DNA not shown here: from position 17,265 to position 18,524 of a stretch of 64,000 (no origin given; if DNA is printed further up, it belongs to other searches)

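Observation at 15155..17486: Nested direct repeats (A-X-P'-A'-Y-P) indicate two alternative cassettes stacked in tandem between the MTase 3' end and pip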

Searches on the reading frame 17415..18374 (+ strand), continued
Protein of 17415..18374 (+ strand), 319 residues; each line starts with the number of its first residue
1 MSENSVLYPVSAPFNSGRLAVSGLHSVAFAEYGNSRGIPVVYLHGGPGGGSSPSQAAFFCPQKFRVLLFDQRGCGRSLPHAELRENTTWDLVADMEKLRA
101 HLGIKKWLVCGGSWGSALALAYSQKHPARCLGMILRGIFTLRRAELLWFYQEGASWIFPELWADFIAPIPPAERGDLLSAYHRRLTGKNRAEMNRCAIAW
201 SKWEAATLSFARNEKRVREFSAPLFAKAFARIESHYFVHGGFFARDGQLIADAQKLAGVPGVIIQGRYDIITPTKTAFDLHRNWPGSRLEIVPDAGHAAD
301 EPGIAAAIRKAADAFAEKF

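Call 31: find_encoding_contigs(protein=P0253, flank=9000, max_places=10)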
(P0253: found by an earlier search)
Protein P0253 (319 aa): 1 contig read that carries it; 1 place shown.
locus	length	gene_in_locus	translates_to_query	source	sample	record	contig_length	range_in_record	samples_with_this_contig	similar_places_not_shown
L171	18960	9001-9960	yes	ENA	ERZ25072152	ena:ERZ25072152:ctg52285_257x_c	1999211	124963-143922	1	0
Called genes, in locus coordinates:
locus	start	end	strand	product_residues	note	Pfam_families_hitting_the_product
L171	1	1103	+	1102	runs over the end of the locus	PF13091:PLDc_2, PF00176:SNF2-rel_dom (weak), PF04851:ResIII (faint), PF00270:DEAD (faint), PF00271:Helicase_C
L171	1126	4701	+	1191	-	PF02384:N6_Mtase (faint), PF07669:Eco57I, PF12950:TaqI_C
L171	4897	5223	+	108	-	PF14213:DUF4325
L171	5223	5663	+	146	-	-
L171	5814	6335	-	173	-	-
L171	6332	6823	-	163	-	PF13274:SocA_Panacea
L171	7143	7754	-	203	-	PF14103:DUF4276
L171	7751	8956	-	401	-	PF02463:SMC_N, PF11398:DUF2813 (faint), PF13175:AAA_15, PF13304:AAA_21, PF13175:AAA_15 (weak)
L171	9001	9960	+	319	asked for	PF00561:Abhydrolase_1, PF12146:Hydrolase_4, PF12697:Abhydrolase_6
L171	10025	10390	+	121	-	-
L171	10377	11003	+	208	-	PF03232:COQ7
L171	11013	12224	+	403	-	PF00037:Fer4 (faint), PF12797:Fer4_2 (faint), PF12838:Fer4_7, PF13183:Fer4_8, PF13187:Fer4_9 (weak), PF13484:Fer4_16 (weak), PF13534:Fer4_17, PF02754:CCG, +3 more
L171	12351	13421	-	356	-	PF00266:Aminotran_5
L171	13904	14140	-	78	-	-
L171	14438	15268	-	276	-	PF02195:ParB_N, PF17762:HTH_ParB, PF23552:ParB_C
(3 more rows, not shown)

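Call 35: find_encoding_contigs(protein=P0251, flank=9000, max_places=10)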
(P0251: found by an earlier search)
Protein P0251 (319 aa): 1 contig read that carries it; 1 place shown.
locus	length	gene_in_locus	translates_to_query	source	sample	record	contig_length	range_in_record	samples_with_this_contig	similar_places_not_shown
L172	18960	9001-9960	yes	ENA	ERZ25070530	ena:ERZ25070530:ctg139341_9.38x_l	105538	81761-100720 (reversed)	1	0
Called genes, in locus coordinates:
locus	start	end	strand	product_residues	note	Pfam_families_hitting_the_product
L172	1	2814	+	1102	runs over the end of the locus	PF13091:PLDc_2, PF00176:SNF2-rel_dom (weak), PF04851:ResIII (faint), PF00270:DEAD (faint), PF00271:Helicase_C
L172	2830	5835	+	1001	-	PF02384:N6_Mtase (faint), PF07669:Eco57I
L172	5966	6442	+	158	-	PF12950:TaqI_C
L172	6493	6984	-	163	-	PF13274:SocA_Panacea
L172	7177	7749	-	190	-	-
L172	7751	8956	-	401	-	PF02463:SMC_N, PF11398:DUF2813 (faint), PF13175:AAA_15, PF13304:AAA_21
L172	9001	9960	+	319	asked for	PF00561:Abhydrolase_1, PF12146:Hydrolase_4, PF12697:Abhydrolase_6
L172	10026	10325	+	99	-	-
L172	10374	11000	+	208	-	PF03232:COQ7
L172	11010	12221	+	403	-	PF00037:Fer4 (faint), PF12797:Fer4_2 (faint), PF12838:Fer4_7, PF13183:Fer4_8, PF13187:Fer4_9 (weak), PF13484:Fer4_16 (weak), PF13534:Fer4_17, PF02754:CCG, +3 more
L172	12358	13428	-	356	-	PF00266:Aminotran_5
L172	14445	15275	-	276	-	PF02195:ParB_N, PF17762:HTH_ParB, PF23552:ParB_C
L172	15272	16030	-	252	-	PF00142:Fer4_NifH (weak), PF01656:CbiA, PF02374:ArsA_ATPase (weak), PF06564:CBP_BcsQ, PF09140:MipZ (faint), PF10609:ParA (weak), PF13614:AAA_31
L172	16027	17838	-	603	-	PF01134:GIDA, PF12831:FAD_oxidored (weak), PF21680:GIDA_C_1st, PF13932:SAM_GIDA_C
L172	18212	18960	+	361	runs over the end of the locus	PF01817:CM_2, PF00800:PDT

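Call 36: find_encoding_contigs(protein=P0250, flank=9000, max_places=10)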
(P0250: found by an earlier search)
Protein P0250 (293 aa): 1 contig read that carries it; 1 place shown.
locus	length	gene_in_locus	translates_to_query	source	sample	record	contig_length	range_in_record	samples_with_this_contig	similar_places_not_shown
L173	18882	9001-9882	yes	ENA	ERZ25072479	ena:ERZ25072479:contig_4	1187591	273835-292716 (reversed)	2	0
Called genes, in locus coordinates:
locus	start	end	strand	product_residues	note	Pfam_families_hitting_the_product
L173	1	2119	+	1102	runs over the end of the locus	PF13091:PLDc_2, PF00176:SNF2-rel_dom (weak), PF04851:ResIII (faint), PF00270:DEAD (faint), PF00271:Helicase_C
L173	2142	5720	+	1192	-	PF02384:N6_Mtase (faint), PF07669:Eco57I, PF12950:TaqI_C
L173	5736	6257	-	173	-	-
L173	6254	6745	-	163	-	PF13274:SocA_Panacea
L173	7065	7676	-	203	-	PF14103:DUF4276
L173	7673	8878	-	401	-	PF02463:SMC_N, PF11398:DUF2813 (faint), PF13175:AAA_15, PF13304:AAA_21, PF13175:AAA_15 (weak)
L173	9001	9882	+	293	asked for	PF00561:Abhydrolase_1, PF12146:Hydrolase_4, PF12697:Abhydrolase_6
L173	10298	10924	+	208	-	PF03232:COQ7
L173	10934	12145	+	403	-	PF00037:Fer4 (faint), PF12797:Fer4_2 (faint), PF12838:Fer4_7, PF13183:Fer4_8, PF13187:Fer4_9 (weak), PF13484:Fer4_16 (weak), PF13534:Fer4_17, PF02754:CCG, +3 more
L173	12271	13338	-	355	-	PF00266:Aminotran_5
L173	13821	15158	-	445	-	PF00805:Pentapeptide, PF13599:Pentapeptide_4 (weak), PF13576:Pentapeptide_3 (faint), PF00805:Pentapeptide (weak)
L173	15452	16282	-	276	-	PF02195:ParB_N, PF17762:HTH_ParB, PF23552:ParB_C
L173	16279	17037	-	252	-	PF00142:Fer4_NifH (weak), PF01656:CbiA, PF02374:ArsA_ATPase (weak), PF06564:CBP_BcsQ, PF09140:MipZ (faint), PF10609:ParA (weak), PF13614:AAA_31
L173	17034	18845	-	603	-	PF01134:GIDA, PF12831:FAD_oxidored (weak), PF21680:GIDA_C_1st, PF13932:SAM_GIDA_C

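Call 40: search_protein_families(library=padloc, proteins=[L163:3892-5025:+, L163:5985-6503:-, L163:7177-7749:-, L163:7751-8956:-, L167:11247-11858:-, L167:11855-13060:-, L167:9918-10439:-], max_evalue=0.001)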
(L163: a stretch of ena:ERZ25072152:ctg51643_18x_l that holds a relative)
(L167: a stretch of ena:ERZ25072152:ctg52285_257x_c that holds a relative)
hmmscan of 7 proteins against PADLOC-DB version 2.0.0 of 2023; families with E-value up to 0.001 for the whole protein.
L163:3892-5025:+ (377 aa): 0 families

L163:5985-6503:- (172 aa): 0 families

L163:7177-7749:- (190 aa): 3 families
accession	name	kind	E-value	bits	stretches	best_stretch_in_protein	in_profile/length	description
PDLC04196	HEC-01B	-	2.5e-26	90.9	1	7-129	3-117/197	-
PDLC04200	HEC-01B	-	1.5e-23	81.7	1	7-129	5-129/218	-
PDLC04205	HEC-01B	-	0.00026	18.8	1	7-128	2-125/213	-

L163:7751-8956:- (401 aa): 100 families (the best 25 are shown)
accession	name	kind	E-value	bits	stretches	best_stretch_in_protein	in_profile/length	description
PDLC04178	HEC-01A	-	4.4e-105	350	1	4-394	5-391/399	-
PDLC04176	HEC-01A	-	4.8e-41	139.3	1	8-362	3-347/371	-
PDLC04175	HEC-01A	-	9e-40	134.8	1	8-371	6-344/363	-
PDLC04180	HEC-01A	-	1.7e-33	114.3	1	8-379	3-368/382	-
PDLC04182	HEC-01A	-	3.7e-31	106.5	2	161-348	183-363/406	-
PDLC04177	HEC-01A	-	1.2e-29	101.6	2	168-360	183-366/393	-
PDLC04389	PDC-M07A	-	2.1e-29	100.8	2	190-389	217-429/443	-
PDLC04183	HEC-01A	-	4.7e-28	96.4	2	156-359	178-371/402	-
PDLC02980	AriA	-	2.1e-27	94.9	2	210-335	217-304/304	-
PDLC04179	HEC-01A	-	3.5e-26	90.3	2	99-377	208-445/459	-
PDLC04391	PDC-M07A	-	4.1e-26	89.9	2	161-347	180-360/412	-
PDLC04393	PDC-M07A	-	3.3e-25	87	2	191-335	215-354/435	-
PDLC04392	PDC-M07A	-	1.4e-22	78.4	2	188-335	210-352/432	-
PDLC04541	PDC-M25A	-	2.2e-22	77.7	1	8-331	2-307/380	-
PDLC04184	HEC-01A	-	6.7e-22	76.1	2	164-331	214-388/464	-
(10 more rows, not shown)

L167:11247-11858:- (203 aa): 4 families
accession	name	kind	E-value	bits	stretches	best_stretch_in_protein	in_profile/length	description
PDLC04200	HEC-01B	-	3.3e-26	90.5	1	9-201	8-208/218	-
PDLC04196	HEC-01B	-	4.9e-24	83.4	1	7-201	4-194/197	-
PDLC04191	HEC-01B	-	0.0002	19.4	1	10-187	7-176/192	-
PDLC04198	HEC-01B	-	0.00038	18.3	0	145-199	155-206/211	-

L167:11855-13060:- (401 aa): 98 families (the best 25 are shown)
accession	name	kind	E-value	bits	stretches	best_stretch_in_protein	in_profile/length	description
PDLC04178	HEC-01A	-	7e-103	342.7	1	4-392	5-389/399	-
PDLC04176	HEC-01A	-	7.5e-41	138.7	1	8-361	3-346/371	-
PDLC04175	HEC-01A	-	5.6e-38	128.9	1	8-360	6-336/363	-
PDLC04180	HEC-01A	-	4.1e-32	109.8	1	8-374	3-363/382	-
PDLC04182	HEC-01A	-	1.1e-30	104.9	2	156-343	178-358/406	-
PDLC04389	PDC-M07A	-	4.5e-30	103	2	190-347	217-384/443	-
PDLC04177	HEC-01A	-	2.4e-29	100.6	2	168-356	183-362/393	-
PDLC04183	HEC-01A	-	2.8e-28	97.1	2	156-350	178-362/402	-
PDLC02980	AriA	-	6e-28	96.7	1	31-335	3-304/304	-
PDLC04393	PDC-M07A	-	1.5e-26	91.4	2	191-336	215-355/435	-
PDLC04391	PDC-M07A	-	1.8e-26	91.1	2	162-337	181-352/412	-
PDLC04179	HEC-01A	-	1.6e-25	88.2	2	103-350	212-419/459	-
PDLC04541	PDC-M25A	-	3.4e-23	80.4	1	8-334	2-310/380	-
PDLC04392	PDC-M07A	-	7.5e-23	79.3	2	188-336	210-353/432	-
PDLC04184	HEC-01A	-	3.4e-22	77.1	2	164-330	214-387/464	-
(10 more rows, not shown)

L167:9918-10439:- (173 aa): 0 families

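Call 41: search_protein_families(library=pfam, proteins=[L163:3892-5025:+, L163:5985-6503:-, L163:7177-7749:-, L163:7751-8956:-, L167:11247-11858:-, L167:9918-10439:-], max_evalue=0.01)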
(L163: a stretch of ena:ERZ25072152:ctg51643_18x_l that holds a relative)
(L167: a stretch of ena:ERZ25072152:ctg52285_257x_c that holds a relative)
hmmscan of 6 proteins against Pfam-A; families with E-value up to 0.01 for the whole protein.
L163:3892-5025:+ (377 aa): 1 family
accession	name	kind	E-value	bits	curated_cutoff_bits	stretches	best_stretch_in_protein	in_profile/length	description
PF13581.12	HATPase_c_2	-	0.00033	21.1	27.4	1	180-259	6-81/127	Histidine kinase-like ATPase domain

L163:5985-6503:- (172 aa): 0 families

L163:7177-7749:- (190 aa): 1 family
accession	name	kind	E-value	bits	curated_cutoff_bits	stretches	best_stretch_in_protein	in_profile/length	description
PF14103.11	DUF4276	-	9.5e-05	23.2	30.2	0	12-128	1-109/192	Domain of unknown function (DUF4276)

L163:7751-8956:- (401 aa): 7 families
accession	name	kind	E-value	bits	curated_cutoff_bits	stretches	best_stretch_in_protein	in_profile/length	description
PF13304.12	AAA_21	-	1.4e-26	94.7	27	2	220-332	220-301/304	AAA domain, putative AbiEii toxin, Type IV TA system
PF13175.12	AAA_15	-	1.2e-17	65.1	32.1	2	8-53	3-50/374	AAA ATPase domain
PF02463.25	SMC_N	-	8.2e-14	52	40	1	7-50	1-47/220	RecF/RecN/SMC N terminal domain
PF13476.12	AAA_23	-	6.6e-05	24.1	27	1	10-50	1-42/201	AAA domain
PF13555.12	AAA_29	-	0.0002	21.5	27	1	27-50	22-45/61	P-loop containing region of AAA domain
PF11398.14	DUF2813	-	0.00031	20.7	21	0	8-49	3-44/372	Protein of unknown function (DUF2813)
PF00005.33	ABC_tran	-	0.0056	17.7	25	0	22-48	6-32/137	ABC transporter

L167:11247-11858:- (203 aa): 1 family
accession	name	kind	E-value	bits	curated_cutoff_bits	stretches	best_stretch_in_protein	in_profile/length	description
PF14103.11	DUF4276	-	5.9e-09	36.9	30.2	1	11-194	1-190/192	Domain of unknown function (DUF4276)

L167:9918-10439:- (173 aa): 0 families
